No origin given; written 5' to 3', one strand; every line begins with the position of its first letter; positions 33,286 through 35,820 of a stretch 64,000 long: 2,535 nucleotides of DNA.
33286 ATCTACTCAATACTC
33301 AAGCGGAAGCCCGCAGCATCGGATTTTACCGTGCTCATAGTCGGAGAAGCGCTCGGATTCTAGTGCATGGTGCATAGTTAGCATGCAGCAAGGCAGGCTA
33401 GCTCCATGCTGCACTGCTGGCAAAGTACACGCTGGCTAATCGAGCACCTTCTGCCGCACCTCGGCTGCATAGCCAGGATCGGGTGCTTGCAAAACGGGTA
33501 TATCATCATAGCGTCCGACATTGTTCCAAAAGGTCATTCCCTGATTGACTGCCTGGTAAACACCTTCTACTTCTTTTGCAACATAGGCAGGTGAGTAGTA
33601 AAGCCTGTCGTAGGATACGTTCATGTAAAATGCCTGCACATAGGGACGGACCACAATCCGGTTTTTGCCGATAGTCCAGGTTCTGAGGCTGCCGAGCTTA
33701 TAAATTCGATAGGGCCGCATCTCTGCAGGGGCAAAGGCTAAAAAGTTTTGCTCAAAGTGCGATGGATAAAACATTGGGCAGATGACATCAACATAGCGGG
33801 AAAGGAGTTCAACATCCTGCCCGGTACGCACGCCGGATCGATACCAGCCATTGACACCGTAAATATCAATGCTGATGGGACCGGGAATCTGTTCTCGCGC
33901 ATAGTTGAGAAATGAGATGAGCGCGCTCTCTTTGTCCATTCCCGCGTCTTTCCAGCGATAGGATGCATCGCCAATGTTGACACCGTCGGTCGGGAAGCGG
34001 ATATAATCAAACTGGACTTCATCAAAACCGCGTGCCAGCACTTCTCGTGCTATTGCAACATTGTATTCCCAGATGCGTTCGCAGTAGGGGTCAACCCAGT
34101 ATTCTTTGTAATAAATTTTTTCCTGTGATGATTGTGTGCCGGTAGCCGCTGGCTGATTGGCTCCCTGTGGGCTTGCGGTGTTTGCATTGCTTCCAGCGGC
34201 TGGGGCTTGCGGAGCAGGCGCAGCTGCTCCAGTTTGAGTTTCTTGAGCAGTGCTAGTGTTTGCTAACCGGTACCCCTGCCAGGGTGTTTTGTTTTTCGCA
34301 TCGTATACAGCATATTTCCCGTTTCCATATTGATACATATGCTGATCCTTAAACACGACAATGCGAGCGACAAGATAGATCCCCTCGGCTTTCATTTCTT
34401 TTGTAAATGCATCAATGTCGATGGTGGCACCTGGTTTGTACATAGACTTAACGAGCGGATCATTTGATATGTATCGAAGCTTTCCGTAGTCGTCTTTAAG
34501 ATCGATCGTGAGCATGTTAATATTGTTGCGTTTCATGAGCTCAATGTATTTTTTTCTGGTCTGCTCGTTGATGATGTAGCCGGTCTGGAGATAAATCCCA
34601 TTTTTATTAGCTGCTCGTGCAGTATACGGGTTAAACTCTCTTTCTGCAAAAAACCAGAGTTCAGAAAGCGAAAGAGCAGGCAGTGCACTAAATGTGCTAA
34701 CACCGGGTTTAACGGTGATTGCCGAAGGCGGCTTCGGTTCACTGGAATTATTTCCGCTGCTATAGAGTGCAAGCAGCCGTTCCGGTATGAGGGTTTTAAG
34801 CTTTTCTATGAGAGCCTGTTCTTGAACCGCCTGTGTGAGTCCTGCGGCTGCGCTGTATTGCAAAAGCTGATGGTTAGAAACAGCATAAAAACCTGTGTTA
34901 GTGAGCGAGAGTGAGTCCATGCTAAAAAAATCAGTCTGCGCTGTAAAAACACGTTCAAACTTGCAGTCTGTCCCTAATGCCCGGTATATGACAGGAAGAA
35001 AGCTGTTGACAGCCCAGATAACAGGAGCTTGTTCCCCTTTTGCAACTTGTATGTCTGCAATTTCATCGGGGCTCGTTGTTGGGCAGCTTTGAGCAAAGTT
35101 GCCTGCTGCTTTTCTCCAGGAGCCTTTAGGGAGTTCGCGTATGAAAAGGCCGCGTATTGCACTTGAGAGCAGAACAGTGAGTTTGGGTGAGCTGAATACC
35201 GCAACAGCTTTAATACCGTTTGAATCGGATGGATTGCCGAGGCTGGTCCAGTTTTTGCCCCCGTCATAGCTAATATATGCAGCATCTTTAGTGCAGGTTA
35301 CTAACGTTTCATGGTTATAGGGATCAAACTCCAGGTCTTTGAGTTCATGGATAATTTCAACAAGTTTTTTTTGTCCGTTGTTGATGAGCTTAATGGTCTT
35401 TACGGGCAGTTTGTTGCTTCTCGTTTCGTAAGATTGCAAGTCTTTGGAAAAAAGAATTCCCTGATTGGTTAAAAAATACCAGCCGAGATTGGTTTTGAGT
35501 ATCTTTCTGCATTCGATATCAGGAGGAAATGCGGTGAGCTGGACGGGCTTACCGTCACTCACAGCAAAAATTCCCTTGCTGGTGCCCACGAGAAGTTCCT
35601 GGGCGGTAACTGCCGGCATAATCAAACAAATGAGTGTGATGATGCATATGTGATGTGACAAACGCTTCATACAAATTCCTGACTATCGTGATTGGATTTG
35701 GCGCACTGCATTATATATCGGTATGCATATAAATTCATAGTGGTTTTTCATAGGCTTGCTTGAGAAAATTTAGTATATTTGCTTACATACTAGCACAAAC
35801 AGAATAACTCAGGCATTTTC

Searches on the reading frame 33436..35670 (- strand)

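Call 62: search_protein_families(library=pfam, max_evalue=0.00001, proteins=[window:33436-35670:-])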
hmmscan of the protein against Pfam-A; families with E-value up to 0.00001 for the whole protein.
window:33436-35670:- (744 aa): 1 family
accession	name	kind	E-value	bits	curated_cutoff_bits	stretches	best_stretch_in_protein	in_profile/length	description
PF13200.12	DUF4015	-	6.4e-76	255.9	27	1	358-721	1-313/313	Putative glycosyl hydrolase domain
